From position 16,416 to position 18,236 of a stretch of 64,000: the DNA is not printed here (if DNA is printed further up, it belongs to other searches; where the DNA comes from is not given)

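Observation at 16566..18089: Actin-fold protein carrying a double zinc-ribbon insertion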

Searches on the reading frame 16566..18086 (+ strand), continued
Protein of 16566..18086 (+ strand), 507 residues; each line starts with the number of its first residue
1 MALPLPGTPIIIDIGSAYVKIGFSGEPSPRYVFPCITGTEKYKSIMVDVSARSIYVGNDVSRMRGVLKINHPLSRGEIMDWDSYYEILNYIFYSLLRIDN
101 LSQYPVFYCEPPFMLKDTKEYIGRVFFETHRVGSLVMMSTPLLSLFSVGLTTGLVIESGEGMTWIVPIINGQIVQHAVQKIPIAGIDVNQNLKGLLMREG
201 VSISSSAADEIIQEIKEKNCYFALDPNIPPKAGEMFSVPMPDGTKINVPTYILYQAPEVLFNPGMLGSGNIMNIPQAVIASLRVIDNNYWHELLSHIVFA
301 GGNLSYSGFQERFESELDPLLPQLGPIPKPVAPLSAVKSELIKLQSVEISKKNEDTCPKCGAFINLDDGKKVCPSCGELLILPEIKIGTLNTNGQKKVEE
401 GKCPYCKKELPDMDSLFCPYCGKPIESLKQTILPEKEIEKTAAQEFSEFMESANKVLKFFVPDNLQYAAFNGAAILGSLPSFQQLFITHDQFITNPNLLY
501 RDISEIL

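Call 7: find_homologous_proteins(query=window:16566-18086:+, max_evalue=1e-10)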
Query window:16566-18086:+ (507 aa): 300 proteins with E <= 1e-10 among 8000 candidates; the best 120 are listed.
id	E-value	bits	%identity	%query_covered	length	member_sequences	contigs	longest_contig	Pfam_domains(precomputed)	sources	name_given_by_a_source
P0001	0.0e+0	1149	99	100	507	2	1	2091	PF13240.12,PF12773.14,PF24460.2,PF13248.12,PF00022.26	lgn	-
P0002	0.0e+0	1041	89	100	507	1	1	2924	PF13240.12,PF12773.14,PF24460.2,PF13248.12,PF00022.26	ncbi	ncbi:MAG: zinc ribbon domain-containing protein [Candidatus Odinarchaeota archaeon]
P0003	3.0e-298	1008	86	100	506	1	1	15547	PF18912.7,PF13240.12,PF12773.14,PF24460.2,PF13248.12,PF00022.26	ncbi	-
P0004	2.0e-296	1002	85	100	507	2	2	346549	PF13240.12,PF12773.14,PF24460.2,PF13248.12,PF00022.26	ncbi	ncbi:MAG: zinc ribbon domain-containing protein [Promethearchaeota archaeon]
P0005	7.4e-291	983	84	100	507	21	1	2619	PF18912.7,PF13240.12,PF12773.14,PF24460.2,PF13248.12,PF00022.26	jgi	-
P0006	9.2e-289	976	83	100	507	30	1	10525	PF13240.12,PF12773.14,PF24460.2,PF13248.12,PF00022.26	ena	-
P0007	9.2e-285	963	82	100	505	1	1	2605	PF13240.12,PF12773.14,PF24460.2,PF13248.12,PF00022.26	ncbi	ncbi:MAG: zinc ribbon domain-containing protein [Candidatus Hodarchaeota archaeon]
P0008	9.6e-284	960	82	100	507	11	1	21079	PF12773.14,PF24460.2,PF13248.12,PF00022.26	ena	-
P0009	9.1e-283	957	80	100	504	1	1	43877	PF13240.12,PF12773.14,PF24460.2,PF13248.12,PF00022.26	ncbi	-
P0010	2.7e-282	955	81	100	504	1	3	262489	PF18912.7,PF12773.14,PF13248.12,PF00022.26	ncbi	ncbi:MAG: hypothetical protein ACFE9Q_06735 [Candidatus Hodarchaeota archaeon]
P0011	1.6e-281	952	82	100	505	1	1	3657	PF13240.12,PF12773.14,PF24460.2,PF13248.12,PF00022.26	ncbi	-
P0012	3.2e-280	948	80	100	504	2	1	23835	PF13240.12,PF12773.14,PF24460.2,PF13248.12,PF00022.26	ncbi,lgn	ncbi:MAG: zinc ribbon domain-containing protein [Promethearchaeota archaeon]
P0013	3.0e-278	942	79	100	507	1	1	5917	PF18912.7,PF12773.14,PF24460.2,PF13248.12,PF00022.26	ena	-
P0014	1.1e-277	940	80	100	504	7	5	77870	PF12773.14,PF24460.2,PF13248.12,PF00022.26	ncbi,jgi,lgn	-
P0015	1.2e-277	940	80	100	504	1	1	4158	PF12773.14,PF13248.12,PF00022.26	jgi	jgi:actin-related protein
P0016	2.5e-276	935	80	100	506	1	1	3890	PF18912.7,PF13240.12,PF12773.14,PF24460.2,PF13248.12,PF00022.26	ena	-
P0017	5.0e-276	934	80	100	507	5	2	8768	PF13240.12,PF12773.14,PF24460.2,PF13248.12,PF00022.26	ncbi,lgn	ncbi:MAG: hypothetical protein ACFFB6_11410 [Promethearchaeota archaeon]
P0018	1.3e-275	933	79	100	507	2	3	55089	PF12773.14,PF24460.2,PF13248.12,PF00022.26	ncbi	ncbi:MAG: zinc ribbon domain-containing protein [Promethearchaeota archaeon]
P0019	1.2e-274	930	80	100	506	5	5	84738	PF13240.12,PF12773.14,PF24460.2,PF13248.12,PF00022.26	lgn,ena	-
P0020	1.3e-273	926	79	100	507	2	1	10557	PF18912.7,PF13240.12,PF12773.14,PF24460.2,PF13248.12,PF00022.26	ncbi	-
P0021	2.3e-273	926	79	100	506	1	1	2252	PF13240.12,PF12773.14,PF24460.2,PF13248.12,PF00022.26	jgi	jgi:actin-related protein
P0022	3.5e-273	925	79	100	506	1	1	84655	PF13240.12,PF12773.14,PF24460.2,PF13248.12,PF00022.26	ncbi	-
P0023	2.0e-272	922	79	100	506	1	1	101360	PF13240.12,PF12773.14,PF24460.2,PF13248.12,PF00022.26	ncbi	ncbi:MAG: hypothetical protein ACFFA4_04885 [Promethearchaeota archaeon]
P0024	2.4e-272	922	79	100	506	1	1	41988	PF13240.12,PF12773.14,PF24460.2,PF13248.12,PF00022.26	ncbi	-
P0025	3.8e-272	921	79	100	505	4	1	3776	PF13240.12,PF12773.14,PF24460.2,PF13248.12,PF00022.26,PF08271.18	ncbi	ncbi:MAG: zinc ribbon domain-containing protein, partial [Candidatus Thorarchaeota archaeon]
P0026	4.8e-272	921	78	100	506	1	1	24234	PF13240.12,PF12773.14,PF24460.2,PF13248.12,PF00022.26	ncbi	ncbi:MAG: zinc ribbon domain-containing protein [Candidatus Hermodarchaeota archaeon]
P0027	9.0e-272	920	78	100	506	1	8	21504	PF18912.7,PF12773.14,PF24460.2,PF13248.12,PF00022.26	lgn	-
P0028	1.5e-271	920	79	100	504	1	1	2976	PF12773.14,PF24460.2,PF13248.12,PF00022.26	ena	-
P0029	5.3e-270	914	79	100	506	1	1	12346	PF13240.12,PF12773.14,PF24460.2,PF13248.12,PF00022.26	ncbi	-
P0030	1.3e-269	913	78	100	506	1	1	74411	PF13240.12,PF12773.14,PF24460.2,PF13248.12,PF00022.26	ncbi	-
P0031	4.1e-268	908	78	100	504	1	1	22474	PF13240.12,PF12773.14,PF24460.2,PF13248.12,PF00022.26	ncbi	ncbi:MAG: zinc ribbon domain-containing protein [Promethearchaeota archaeon]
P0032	8.6e-268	907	78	100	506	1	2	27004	PF13240.12,PF12773.14,PF24460.2,PF13248.12,PF00022.26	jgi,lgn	jgi:actin-related protein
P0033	1.6e-267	906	79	100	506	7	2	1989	PF13240.12,PF12773.14,PF24460.2,PF13248.12,PF00022.26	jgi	jgi:actin-related protein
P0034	2.3e-267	906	78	100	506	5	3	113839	PF18912.7,PF13240.12,PF12773.14,PF24460.2,PF13248.12,PF00022.26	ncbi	ncbi:MAG: zinc ribbon domain-containing protein [Promethearchaeota archaeon]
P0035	2.0e-266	903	79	100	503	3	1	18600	PF13240.12,PF12773.14,PF24460.2,PF13248.12,PF00022.26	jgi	jgi:actin-related protein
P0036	7.4e-266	901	78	100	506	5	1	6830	PF18912.7,PF13240.12,PF12773.14,PF24460.2,PF13248.12,PF00022.26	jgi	-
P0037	1.3e-263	893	77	100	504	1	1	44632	PF13240.12,PF12773.14,PF24460.2,PF13248.12,PF00022.26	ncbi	ncbi:MAG: zinc ribbon domain-containing protein [Candidatus Thorarchaeota archaeon]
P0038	1.3e-263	893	77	100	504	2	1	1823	PF13240.12,PF12773.14,PF24460.2,PF13248.12,PF00022.26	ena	-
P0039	2.7e-263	892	77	100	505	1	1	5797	PF13240.12,PF12773.14,PF24460.2,PF13248.12,PF00022.26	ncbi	ncbi:MAG: zinc-ribbon domain-containing protein [Candidatus Odinarchaeota archaeon]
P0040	6.8e-261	884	74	100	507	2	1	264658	PF12773.14,PF13248.12,PF00022.26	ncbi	ncbi:MAG: hypothetical protein ACFE9V_07060 [Candidatus Hodarchaeota archaeon]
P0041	1.8e-258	876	73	100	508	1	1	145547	PF08772.17,PF13240.12,PF12773.14,PF24460.2,PF13248.12,PF00022.26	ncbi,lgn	ncbi:MAG: zinc ribbon domain-containing protein [Promethearchaeota archaeon]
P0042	2.0e-258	876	73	100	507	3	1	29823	PF13240.12,PF12773.14,PF24460.2,PF13248.12,PF00022.26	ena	-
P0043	1.6e-257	873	73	100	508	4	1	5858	PF08772.17,PF13240.12,PF12773.14,PF24460.2,PF13248.12,PF00022.26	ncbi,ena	-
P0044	9.7e-257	871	73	100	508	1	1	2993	PF08772.17,PF13240.12,PF12773.14,PF24460.2,PF13248.12,PF00022.26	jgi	-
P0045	4.0e-256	869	72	100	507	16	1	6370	PF12773.14,PF24460.2,PF13248.12,PF00022.26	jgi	jgi:actin-related protein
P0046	6.1e-256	868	72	100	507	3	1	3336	PF13240.12,PF12773.14,PF24460.2,PF13248.12,PF00022.26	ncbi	ncbi:MAG: zinc ribbon domain-containing protein [Candidatus Heimdallarchaeota archaeon]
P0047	3.9e-254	862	72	100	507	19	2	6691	PF13240.12,PF12773.14,PF13248.12,PF00022.26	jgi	-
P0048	1.1e-253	861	72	100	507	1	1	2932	PF12773.14,PF00022.26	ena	-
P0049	5.2e-253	858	72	100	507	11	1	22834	PF08772.17,PF13240.12,PF12773.14,PF13248.12,PF00022.26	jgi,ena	-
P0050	6.1e-253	858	72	100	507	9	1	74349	PF12773.14,PF00022.26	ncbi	ncbi:MAG: hypothetical protein ACFFBC_01215 [Promethearchaeota archaeon]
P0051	1.8e-252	857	72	100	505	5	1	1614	PF08772.17,PF12773.14,PF24460.2,PF13248.12,PF00022.26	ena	-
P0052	1.4e-251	854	71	100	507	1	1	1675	PF08772.17,PF12773.14,PF13248.12,PF00022.26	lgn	-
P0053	2.8e-251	853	72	99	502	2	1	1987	PF12773.14,PF00022.26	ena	-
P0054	5.6e-251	852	72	100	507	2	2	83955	PF12773.14,PF13248.12,PF00022.26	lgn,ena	-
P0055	1.2e-250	851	71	100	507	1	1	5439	PF08772.17,PF13240.12,PF12773.14,PF24460.2,PF13248.12,PF00022.26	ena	-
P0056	3.3e-250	849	73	100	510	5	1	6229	PF18912.7,PF12773.14,PF24460.2,PF13248.12,PF00022.26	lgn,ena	-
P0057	1.4e-249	847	72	100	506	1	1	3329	PF12773.14,PF17032.11,PF13248.12,PF00022.26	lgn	-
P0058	3.2e-249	846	72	100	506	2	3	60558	PF08772.17,PF13240.12,PF12773.14,PF00022.26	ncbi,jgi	ncbi:MAG: double zinc ribbon domain-containing protein [Promethearchaeota archaeon]|jgi:centractin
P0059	4.4e-249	845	72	100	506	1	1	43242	PF13240.12,PF12773.14,PF13248.12,PF00022.26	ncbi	-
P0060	6.7e-249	845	72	100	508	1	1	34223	PF12773.14,PF24460.2,PF13248.12,PF00022.26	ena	-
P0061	1.3e-248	844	70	100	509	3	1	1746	PF12773.14,PF24460.2,PF13248.12,PF00022.26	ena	-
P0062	2.6e-248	843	73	100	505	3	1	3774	PF18912.7,PF12773.14,PF24460.2,PF13248.12,PF00022.26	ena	-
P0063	2.7e-248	843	72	100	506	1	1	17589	PF12773.14,PF17032.11,PF13248.12,PF00022.26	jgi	jgi:actin-related protein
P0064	3.3e-248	843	72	100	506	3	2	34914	PF13240.12,PF12773.14,PF17032.11,PF24460.2,PF13248.12,PF00022.26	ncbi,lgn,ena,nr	ncbi:MAG: zinc ribbon domain-containing protein [Candidatus Lokiarchaeota archaeon]|nr:zinc ribbon d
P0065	6.4e-248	842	71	100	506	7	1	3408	PF08772.17,PF12773.14,PF24460.2,PF13248.12,PF00022.26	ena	-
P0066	8.4e-248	841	71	100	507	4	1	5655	PF13240.12,PF12773.14,PF24460.2,PF00022.26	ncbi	ncbi:MAG: hypothetical protein ACFFBI_10145 [Promethearchaeota archaeon]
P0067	1.2e-247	841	71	100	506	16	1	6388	PF24460.2,PF13248.12,PF00022.26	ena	-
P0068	1.7e-247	840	72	100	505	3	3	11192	PF18912.7,PF13240.12,PF12773.14,PF24460.2,PF13248.12,PF00022.26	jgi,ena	-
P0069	2.5e-247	840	70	100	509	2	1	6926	PF12773.14,PF24460.2,PF13248.12,PF00022.26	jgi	-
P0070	5.7e-247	838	71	100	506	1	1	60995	PF13240.12,PF12773.14,PF24460.2,PF13248.12,PF00022.26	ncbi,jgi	ncbi:MAG: hypothetical protein ACXAC5_10915 [Promethearchaeota archaeon]|jgi:actin-related protein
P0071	7.5e-247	838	73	100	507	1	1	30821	PF12773.14,PF24460.2,PF13248.12,PF00022.26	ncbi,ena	-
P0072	8.0e-247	838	73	100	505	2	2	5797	PF12773.14,PF13248.12,PF00022.26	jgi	-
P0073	4.0e-246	836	71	100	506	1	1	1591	PF12773.14,PF13248.12,PF00022.26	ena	-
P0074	6.6e-246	835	70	100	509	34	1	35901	PF13240.12,PF12773.14,PF24460.2,PF13248.12,PF00022.26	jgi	-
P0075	6.7e-246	835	72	100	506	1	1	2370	PF12773.14,PF24460.2,PF13248.12,PF00022.26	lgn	-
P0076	1.0e-245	834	71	100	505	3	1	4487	PF08772.17,PF13240.12,PF12773.14,PF24460.2,PF13248.12,PF00022.26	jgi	-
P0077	1.2e-245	834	70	100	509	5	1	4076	PF12773.14,PF24460.2,PF13248.12,PF00022.26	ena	-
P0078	2.1e-245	833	70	100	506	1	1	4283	PF08772.17,PF13240.12,PF12773.14,PF17032.11,PF24460.2,PF13248.12,PF00022.26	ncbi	-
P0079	2.1e-245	833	72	100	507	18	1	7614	PF12773.14,PF24460.2,PF13248.12,PF00022.26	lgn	-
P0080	4.9e-245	832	70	100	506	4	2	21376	PF12773.14,PF24460.2,PF13248.12,PF00022.26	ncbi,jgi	ncbi:MAG: hypothetical protein ACW98D_10630 [Promethearchaeota archaeon]|jgi:actin-related protein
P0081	5.3e-245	832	71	96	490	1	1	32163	PF12773.14,PF24460.2,PF13248.12,PF00022.26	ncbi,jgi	ncbi:MAG: hypothetical protein ACXAEX_06930 [Promethearchaeota archaeon]|jgi:actin-related protein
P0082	3.0e-244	829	70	100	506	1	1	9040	PF08772.17,PF12773.14,PF24460.2,PF13248.12,PF00022.26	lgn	-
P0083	3.7e-244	829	71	100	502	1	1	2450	PF12773.14,PF24460.2,PF13248.12,PF00022.26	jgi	jgi:actin-related protein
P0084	9.1e-244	828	69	100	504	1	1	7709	PF12773.14,PF24460.2,PF13248.12,PF00022.26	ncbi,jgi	ncbi:MAG: double zinc ribbon domain-containing protein [Promethearchaeota archaeon]|jgi:actin-relate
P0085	3.3e-243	826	70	100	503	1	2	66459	PF13240.12,PF12773.14,PF17032.11,PF00022.26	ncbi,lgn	ncbi:MAG: zinc ribbon domain-containing protein [Promethearchaeota archaeon]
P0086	7.6e-243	825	69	100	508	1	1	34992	PF12773.14,PF24460.2,PF13248.12,PF00022.26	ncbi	ncbi:MAG: hypothetical protein ACFFA6_00775 [Promethearchaeota archaeon]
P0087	3.2e-240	816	69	100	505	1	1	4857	PF13240.12,PF12773.14,PF24463.2,PF24460.2,PF13248.12,PF00022.26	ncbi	ncbi:MAG: hypothetical protein ACFE9T_15405 [Promethearchaeota archaeon]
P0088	2.3e-239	813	71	98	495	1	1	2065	PF12773.14,PF24460.2,PF13248.12,PF00022.26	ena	-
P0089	8.8e-238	808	69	100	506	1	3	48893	PF12773.14,PF17032.11,PF24460.2,PF13248.12,PF00022.26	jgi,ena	-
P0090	1.4e-220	751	63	100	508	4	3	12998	PF12773.14,PF24460.2,PF00022.26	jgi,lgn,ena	jgi:centractin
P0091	1.7e-219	748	77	85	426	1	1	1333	PF13240.12,PF12773.14,PF24460.2,PF13248.12,PF00022.26,PF08271.18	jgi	jgi:actin-related protein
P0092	1.6e-216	738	62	100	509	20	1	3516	PF13240.12,PF12773.14,PF24460.2,PF13248.12,PF00022.26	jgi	jgi:actin-related protein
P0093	1.9e-215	734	61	100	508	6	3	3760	PF18912.7,PF13240.12,PF12773.14,PF24460.2,PF00022.26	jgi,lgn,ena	-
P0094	5.9e-215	733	63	100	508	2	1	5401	PF18912.7,PF13240.12,PF12773.14,PF24460.2,PF13248.12,PF00022.26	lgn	-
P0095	7.6e-215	732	63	100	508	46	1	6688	PF12773.14,PF24460.2,PF13248.12,PF00022.26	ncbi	-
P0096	1.5e-214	731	62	100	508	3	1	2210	PF13240.12,PF12773.14,PF24460.2,PF13248.12,PF00022.26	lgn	-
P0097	5.2e-214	730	62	100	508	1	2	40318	PF13240.12,PF12773.14,PF00022.26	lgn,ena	-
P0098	1.3e-213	728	62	100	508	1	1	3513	PF13240.12,PF12773.14,PF24460.2,PF00022.26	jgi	jgi:centractin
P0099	1.6e-213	728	63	100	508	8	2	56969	PF12773.14,PF24460.2,PF13248.12,PF00022.26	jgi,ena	-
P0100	4.7e-213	727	64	100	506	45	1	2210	PF12773.14,PF17032.11,PF13248.12,PF00022.26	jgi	-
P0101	6.1e-213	726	63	100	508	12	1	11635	PF12773.14,PF24460.2,PF13248.12,PF00022.26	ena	-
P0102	6.3e-213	726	62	100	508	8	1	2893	PF18912.7,PF12773.14,PF24460.2,PF13248.12,PF00022.26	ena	-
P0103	1.4e-212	725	62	100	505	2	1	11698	PF12773.14,PF13248.12,PF00022.26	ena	-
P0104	3.4e-212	724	62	100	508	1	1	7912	PF12773.14,PF24460.2,PF13248.12,PF00022.26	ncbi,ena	-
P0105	3.5e-212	724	62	100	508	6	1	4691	PF13240.12,PF12773.14,PF24460.2,PF13248.12,PF00022.26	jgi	jgi:actin-related protein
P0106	5.6e-212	723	62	100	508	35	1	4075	PF12773.14,PF24460.2,PF00022.26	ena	-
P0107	5.8e-212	723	62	100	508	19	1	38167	PF18912.7,PF13240.12,PF12773.14,PF24460.2,PF13248.12,PF00022.26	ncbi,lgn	ncbi:MAG: zinc ribbon domain-containing protein [Promethearchaeota archaeon]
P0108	8.8e-212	722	62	100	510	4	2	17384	PF18912.7,PF13240.12,PF12773.14,PF23455.2,PF24460.2,PF13248.12,PF00022.26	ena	-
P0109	9.5e-212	722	61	100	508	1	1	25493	PF18912.7,PF13240.12,PF12773.14,PF24460.2,PF13248.12,PF00022.26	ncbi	-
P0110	9.6e-212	722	61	100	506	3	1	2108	PF12773.14,PF23455.2,PF24460.2,PF00022.26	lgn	-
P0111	1.3e-211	722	61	99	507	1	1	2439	PF12773.14,PF24460.2,PF13248.12,PF00022.26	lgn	-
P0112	1.7e-211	721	63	100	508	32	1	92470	PF12773.14,PF24460.2,PF13248.12,PF00022.26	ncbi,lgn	-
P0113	1.9e-211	721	62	100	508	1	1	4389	PF18912.7,PF12773.14,PF24460.2,PF13248.12,PF00022.26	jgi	jgi:actin-related protein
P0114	2.2e-211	721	62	100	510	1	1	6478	PF18912.7,PF13240.12,PF12773.14,PF17032.11,PF24460.2,PF13248.12,PF00022.26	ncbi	ncbi:MAG: zinc ribbon domain-containing protein [Candidatus Hermodarchaeota archaeon]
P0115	2.9e-211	721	61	100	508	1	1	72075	PF12773.14,PF00022.26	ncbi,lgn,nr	ncbi:MAG: hypothetical protein EAX91_08015 [Candidatus Lokiarchaeota archaeon]|nr:hypothetical prote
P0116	4.3e-211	720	61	100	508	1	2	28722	PF18912.7,PF13240.12,PF12773.14,PF24460.2,PF13248.12,PF00022.26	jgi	-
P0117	1.2e-210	719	61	100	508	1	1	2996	PF12773.14,PF13248.12,PF00022.26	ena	-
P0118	1.3e-210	718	62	100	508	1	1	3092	PF18912.7,PF12773.14,PF24460.2,PF13248.12,PF00022.26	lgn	-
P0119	1.4e-210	718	61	100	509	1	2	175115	PF13240.12,PF12773.14,PF13248.12,PF00022.26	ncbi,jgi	ncbi:MAG: hypothetical protein ACTSQJ_10745 [Promethearchaeota archaeon]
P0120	1.4e-210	718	62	98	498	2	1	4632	PF18912.7,PF13240.12,PF12773.14,PF24460.2,PF00022.26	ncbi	ncbi:MAG: zinc ribbon domain-containing protein, partial [Candidatus Hodarchaeota archaeon]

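Call 24: find_encoding_contigs(protein=P0004, flank=6000, max_places=2)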
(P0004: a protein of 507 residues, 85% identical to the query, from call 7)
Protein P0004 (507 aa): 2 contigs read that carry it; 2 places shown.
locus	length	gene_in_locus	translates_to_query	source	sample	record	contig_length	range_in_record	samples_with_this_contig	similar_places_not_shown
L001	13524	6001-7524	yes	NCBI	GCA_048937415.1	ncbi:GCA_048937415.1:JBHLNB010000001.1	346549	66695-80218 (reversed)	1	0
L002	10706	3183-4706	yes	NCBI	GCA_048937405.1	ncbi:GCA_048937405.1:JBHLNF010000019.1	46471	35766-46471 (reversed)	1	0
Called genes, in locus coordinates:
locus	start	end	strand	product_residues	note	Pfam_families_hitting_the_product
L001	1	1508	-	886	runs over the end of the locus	-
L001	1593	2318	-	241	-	PF00702:Hydrolase, PF08645:PNK3P (faint), PF12710:HAD, PF13419:HAD_2, PF13242:Hydrolase_like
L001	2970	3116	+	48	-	-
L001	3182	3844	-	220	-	-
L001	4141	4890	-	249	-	PF23023:Anti-Pycsar_Apyc1 (weak), PF00753:Lactamase_B, PF19583:ODP, PF12706:Lactamase_B_2 (weak)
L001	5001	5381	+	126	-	-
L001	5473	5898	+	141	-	PF00571:CBS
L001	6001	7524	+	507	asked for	PF00022:Actin, PF12773:DZR (faint), PF13240:Zn_Ribbon_1 (faint), PF13248:Zn_ribbon_3, PF24460:DUF7575 (weak)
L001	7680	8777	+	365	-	PF00432:Prenyltrans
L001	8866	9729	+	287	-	PF00763:THF_DHG_CYH, PF02882:THF_DHG_CYH_C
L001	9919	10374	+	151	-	-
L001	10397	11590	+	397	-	PF01926:MMR_HSR1, PF16897:MMR_HSR1_Xtn, PF02824:TGS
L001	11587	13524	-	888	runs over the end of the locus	PF04851:ResIII (weak), PF00270:DEAD, PF00271:Helicase_C, PF19131:DUF5814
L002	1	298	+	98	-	?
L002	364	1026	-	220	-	-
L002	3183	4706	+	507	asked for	PF00022:Actin, PF12773:DZR (faint), PF13240:Zn_Ribbon_1 (faint), PF13248:Zn_ribbon_3, PF24460:DUF7575 (weak)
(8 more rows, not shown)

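Call 25: find_encoding_contigs(protein=P0119, flank=6000, max_places=2)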
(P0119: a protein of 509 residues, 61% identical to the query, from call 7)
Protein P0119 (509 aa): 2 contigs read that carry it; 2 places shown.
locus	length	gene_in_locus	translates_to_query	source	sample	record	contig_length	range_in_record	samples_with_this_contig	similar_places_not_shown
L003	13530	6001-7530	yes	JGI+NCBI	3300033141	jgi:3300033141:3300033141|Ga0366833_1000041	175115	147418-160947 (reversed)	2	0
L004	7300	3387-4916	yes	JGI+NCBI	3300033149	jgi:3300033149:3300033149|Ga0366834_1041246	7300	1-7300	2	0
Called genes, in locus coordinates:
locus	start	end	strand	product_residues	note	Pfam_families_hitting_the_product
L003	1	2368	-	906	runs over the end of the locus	-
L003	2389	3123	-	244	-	PF00702:Hydrolase, PF12710:HAD, PF13419:HAD_2, PF13242:Hydrolase_like (weak)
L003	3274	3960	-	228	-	-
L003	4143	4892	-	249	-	PF00753:Lactamase_B, PF19583:ODP, PF23023:Anti-Pycsar_Apyc1 (weak), PF12706:Lactamase_B_2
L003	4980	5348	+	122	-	-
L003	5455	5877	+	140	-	PF00571:CBS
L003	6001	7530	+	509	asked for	PF00022:Actin, PF12773:DZR (weak), PF13240:Zn_Ribbon_1 (faint), PF13248:Zn_ribbon_3 (faint)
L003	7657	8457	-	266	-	-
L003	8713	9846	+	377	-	PF00432:Prenyltrans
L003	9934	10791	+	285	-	PF00763:THF_DHG_CYH, PF02882:THF_DHG_CYH_C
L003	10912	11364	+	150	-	-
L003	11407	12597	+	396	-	PF01926:MMR_HSR1, PF16897:MMR_HSR1_Xtn, PF02824:TGS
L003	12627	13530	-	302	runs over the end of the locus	-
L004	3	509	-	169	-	PF00702:Hydrolase, PF12710:HAD (weak), PF13419:HAD_2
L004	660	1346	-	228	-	-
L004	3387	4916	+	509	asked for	PF00022:Actin, PF12773:DZR (weak), PF13240:Zn_Ribbon_1 (faint), PF13248:Zn_ribbon_3 (faint)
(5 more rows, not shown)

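Call 26: find_encoding_contigs(protein=P0112, flank=6000, max_places=2)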
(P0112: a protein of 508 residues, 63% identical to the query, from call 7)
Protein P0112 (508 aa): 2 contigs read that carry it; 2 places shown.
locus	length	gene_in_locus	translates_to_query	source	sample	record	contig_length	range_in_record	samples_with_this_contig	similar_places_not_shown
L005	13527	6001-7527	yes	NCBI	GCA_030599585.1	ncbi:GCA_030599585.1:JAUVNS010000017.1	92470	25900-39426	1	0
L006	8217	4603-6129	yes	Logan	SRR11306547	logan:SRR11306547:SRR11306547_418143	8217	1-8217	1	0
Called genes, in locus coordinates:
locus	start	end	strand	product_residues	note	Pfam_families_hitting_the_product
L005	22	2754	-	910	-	PF12717:Cnd1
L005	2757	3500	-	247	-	PF00702:Hydrolase, PF12710:HAD, PF13419:HAD_2, PF13242:Hydrolase_like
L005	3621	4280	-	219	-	-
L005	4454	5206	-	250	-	PF00753:Lactamase_B, PF19583:ODP (weak), PF23023:Anti-Pycsar_Apyc1 (weak), PF12706:Lactamase_B_2 (weak)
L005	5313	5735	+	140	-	-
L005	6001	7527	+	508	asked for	PF00022:Actin, PF12773:DZR (weak), PF24460:DUF7575 (faint), PF13248:Zn_ribbon_3 (faint)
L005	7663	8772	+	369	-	PF00432:Prenyltrans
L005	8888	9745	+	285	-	PF00763:THF_DHG_CYH, PF02882:THF_DHG_CYH_C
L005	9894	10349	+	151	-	-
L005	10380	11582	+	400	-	PF01926:MMR_HSR1, PF16897:MMR_HSR1_Xtn (weak), PF02824:TGS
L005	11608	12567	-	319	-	-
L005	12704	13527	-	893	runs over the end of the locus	PF04851:ResIII (weak), PF00270:DEAD, PF00271:Helicase_C, PF19131:DUF5814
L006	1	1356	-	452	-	?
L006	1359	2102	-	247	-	PF00702:Hydrolase, PF12710:HAD, PF13419:HAD_2, PF13242:Hydrolase_like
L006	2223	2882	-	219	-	-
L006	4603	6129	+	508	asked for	PF00022:Actin, PF12773:DZR (weak), PF24460:DUF7575 (faint), PF13248:Zn_ribbon_3 (faint)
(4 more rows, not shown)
